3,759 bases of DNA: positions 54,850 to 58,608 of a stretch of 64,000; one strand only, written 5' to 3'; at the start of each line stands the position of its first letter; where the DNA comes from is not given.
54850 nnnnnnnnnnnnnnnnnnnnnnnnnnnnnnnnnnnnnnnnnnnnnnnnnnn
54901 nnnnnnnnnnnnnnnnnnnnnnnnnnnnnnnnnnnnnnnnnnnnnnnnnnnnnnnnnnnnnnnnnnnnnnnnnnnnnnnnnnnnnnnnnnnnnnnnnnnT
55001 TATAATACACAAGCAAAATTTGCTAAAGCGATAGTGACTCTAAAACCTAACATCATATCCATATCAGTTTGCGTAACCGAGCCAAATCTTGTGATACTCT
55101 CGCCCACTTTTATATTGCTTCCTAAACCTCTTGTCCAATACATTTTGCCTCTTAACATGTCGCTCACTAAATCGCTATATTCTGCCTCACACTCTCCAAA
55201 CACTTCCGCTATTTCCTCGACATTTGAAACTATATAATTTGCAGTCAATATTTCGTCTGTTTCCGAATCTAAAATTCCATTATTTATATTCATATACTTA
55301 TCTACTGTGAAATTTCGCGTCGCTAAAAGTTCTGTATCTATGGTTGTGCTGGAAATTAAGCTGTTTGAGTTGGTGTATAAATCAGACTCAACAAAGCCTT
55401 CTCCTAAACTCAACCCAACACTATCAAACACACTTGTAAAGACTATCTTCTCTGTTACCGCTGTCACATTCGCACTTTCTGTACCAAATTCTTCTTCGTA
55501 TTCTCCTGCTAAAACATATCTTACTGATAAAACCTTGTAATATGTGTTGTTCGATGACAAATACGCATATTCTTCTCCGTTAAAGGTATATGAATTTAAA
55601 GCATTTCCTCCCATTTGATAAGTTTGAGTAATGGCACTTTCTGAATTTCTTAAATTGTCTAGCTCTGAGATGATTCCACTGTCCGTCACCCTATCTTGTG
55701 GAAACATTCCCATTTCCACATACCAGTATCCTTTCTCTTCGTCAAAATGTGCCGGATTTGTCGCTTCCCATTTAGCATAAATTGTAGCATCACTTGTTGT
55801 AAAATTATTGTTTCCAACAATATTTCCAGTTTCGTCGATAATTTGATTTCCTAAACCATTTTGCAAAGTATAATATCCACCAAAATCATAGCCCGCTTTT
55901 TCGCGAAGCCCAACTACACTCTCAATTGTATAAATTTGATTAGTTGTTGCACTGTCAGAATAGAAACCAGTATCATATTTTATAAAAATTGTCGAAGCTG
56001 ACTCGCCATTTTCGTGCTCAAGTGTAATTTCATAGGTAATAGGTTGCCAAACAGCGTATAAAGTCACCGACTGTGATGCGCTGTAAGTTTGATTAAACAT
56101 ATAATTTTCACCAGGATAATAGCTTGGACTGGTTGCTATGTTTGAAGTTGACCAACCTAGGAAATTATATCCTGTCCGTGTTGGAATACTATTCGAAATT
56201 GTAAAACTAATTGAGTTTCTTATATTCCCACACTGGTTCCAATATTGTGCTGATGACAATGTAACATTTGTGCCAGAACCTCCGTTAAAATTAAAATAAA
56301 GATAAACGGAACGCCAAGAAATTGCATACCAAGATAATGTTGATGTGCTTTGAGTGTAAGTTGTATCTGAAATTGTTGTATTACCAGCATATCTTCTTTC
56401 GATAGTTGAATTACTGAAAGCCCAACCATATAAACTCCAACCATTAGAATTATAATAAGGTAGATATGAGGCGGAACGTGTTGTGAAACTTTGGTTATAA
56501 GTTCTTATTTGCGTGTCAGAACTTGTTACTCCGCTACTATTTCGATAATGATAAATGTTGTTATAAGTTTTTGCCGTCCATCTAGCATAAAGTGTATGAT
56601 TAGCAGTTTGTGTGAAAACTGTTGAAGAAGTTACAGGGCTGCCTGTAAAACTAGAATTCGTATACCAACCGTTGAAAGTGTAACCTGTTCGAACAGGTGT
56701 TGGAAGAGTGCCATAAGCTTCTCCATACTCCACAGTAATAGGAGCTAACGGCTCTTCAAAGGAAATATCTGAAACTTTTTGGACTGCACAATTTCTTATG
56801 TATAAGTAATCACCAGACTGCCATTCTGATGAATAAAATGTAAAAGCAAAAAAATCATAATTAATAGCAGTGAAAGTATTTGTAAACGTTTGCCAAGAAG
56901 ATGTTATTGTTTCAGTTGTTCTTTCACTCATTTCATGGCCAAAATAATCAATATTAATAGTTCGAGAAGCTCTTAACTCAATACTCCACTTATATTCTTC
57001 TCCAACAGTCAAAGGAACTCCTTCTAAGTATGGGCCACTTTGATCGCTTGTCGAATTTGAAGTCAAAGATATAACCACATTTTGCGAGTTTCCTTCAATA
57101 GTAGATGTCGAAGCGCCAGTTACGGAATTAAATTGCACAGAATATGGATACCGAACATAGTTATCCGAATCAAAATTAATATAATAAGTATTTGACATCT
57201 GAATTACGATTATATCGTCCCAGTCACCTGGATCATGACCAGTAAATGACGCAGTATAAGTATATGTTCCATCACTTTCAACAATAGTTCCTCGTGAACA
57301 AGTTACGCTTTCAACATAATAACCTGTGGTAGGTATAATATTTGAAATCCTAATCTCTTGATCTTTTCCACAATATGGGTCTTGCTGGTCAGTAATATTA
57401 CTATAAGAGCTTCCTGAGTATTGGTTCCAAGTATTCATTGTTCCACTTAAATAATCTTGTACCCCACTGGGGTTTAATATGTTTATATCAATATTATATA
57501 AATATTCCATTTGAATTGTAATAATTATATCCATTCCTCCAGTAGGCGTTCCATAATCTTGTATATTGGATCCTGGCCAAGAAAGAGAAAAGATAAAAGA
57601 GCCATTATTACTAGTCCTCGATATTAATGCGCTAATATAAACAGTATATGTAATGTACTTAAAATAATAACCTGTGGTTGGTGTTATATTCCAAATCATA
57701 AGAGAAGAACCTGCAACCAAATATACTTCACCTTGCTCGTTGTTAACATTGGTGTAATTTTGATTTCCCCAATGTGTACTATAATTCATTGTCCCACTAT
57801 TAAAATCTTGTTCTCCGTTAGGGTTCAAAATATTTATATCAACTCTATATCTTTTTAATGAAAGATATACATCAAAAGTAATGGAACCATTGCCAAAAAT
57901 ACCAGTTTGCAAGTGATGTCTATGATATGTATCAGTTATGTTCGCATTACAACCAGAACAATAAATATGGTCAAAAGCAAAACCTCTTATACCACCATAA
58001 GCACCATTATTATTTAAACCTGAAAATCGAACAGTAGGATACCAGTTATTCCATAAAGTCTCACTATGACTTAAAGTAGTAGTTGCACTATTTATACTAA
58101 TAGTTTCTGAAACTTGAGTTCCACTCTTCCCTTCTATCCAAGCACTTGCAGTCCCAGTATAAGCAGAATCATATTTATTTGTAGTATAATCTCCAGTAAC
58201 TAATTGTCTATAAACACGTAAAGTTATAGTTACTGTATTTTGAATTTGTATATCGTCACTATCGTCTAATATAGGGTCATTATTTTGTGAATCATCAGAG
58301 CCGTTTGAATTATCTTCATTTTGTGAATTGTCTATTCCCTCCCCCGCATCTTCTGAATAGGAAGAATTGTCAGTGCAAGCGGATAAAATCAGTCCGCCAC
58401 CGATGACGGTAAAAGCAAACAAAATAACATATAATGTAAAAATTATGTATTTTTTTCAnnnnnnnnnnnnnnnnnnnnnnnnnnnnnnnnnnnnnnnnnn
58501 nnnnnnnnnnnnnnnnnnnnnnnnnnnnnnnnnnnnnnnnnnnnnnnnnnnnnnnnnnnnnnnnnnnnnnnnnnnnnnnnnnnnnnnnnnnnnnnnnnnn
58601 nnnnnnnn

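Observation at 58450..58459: A7 tract right after the ATG puts a 1140-aa surface lipoprotein out of frame: candidate phase-variation switch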

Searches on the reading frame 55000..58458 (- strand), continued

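Call 42: list_cluster_members(proteins=[window:55003-58458:-, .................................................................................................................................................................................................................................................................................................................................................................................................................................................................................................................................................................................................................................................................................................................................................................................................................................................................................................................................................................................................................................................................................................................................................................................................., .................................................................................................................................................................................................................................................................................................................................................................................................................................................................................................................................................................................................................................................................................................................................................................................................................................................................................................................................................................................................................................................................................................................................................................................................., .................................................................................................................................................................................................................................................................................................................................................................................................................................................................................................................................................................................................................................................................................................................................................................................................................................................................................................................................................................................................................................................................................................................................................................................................])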
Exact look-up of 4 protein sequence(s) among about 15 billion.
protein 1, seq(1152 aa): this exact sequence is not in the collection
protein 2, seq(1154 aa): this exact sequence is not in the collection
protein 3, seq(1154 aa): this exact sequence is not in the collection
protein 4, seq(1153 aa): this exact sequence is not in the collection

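Call 44: find_encoding_contigs(protein=P0032, flank=3000, max_places=10)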
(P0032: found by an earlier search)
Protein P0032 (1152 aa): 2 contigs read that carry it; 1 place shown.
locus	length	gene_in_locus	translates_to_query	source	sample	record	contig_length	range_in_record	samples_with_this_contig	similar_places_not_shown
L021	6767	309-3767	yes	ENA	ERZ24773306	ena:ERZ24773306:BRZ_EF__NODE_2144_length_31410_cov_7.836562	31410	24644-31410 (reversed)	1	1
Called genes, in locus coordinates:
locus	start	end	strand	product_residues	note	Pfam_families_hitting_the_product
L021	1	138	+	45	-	?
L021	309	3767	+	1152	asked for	PF09479:Flg_new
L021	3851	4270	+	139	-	PF03652:RuvX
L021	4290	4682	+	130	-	-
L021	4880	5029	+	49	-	-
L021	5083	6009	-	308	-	PF00849:PseudoU_synth_2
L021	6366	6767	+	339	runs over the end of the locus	PF02912:Phe_tRNA-synt_N, PF01409:tRNA-synt_2d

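Call 45: find_encoding_contigs(protein=P0022, flank=3000, max_places=10)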
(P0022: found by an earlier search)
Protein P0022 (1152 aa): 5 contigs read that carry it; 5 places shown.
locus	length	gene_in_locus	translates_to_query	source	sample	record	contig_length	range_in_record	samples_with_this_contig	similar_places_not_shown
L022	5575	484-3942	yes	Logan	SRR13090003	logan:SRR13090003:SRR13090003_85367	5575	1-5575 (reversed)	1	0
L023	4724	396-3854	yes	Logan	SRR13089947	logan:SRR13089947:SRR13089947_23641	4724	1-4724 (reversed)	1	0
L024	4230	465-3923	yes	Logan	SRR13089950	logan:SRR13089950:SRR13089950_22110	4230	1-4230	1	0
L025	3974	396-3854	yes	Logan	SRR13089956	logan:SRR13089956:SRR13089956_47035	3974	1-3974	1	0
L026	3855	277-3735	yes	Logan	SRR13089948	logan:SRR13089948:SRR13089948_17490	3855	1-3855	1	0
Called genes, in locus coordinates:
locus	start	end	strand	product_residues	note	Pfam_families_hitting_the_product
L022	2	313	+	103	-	?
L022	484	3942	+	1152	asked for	PF09479:Flg_new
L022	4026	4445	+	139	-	PF03652:RuvX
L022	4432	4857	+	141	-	-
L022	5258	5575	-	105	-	?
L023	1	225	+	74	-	?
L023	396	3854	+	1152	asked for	PF09479:Flg_new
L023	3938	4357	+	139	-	PF03652:RuvX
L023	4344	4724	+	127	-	?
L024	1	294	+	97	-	?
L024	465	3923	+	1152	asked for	PF09479:Flg_new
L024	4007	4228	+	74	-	?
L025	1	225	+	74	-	?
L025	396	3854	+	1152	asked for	PF09479:Flg_new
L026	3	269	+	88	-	?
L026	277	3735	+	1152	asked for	PF09479:Flg_new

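Call 48: find_encoding_contigs(protein=P0008, flank=1500, max_places=6)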
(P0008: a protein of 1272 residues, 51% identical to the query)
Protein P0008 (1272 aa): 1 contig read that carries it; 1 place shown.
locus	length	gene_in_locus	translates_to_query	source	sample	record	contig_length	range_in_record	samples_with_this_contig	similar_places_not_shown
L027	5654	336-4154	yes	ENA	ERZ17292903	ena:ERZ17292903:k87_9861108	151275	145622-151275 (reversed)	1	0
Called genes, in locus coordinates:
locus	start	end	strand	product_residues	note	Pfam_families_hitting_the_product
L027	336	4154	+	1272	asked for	PF09479:Flg_new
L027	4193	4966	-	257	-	PF14808:TMEM164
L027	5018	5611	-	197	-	-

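Call 61: search_solved_structures(query=P0001, max_evalue=0.01)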
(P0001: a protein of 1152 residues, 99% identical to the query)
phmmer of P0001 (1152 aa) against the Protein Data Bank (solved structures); distinct sequences matched with E-value up to 0.01: 0.
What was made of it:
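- Tried and rejected: The protein gave no hit (call 61).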

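Call 62: search_protein_families(library=ncbifam, proteins=[P0001], max_evalue=0.01)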
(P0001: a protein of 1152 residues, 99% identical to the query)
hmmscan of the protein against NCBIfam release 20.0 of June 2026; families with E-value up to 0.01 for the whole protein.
P0001 (1152 aa): 1 family
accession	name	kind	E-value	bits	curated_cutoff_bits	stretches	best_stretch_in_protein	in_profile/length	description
TIGR02543.1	List_Bact_rpt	repeat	2.2e-14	53.5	20.95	2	588-631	1-44/44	TIGR02543 family repeat protein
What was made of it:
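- On InlB B-repeat / Listeria-Bacteroides repeat proteins: TIGR02543 matches at E=2.2e-14 (call 62).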
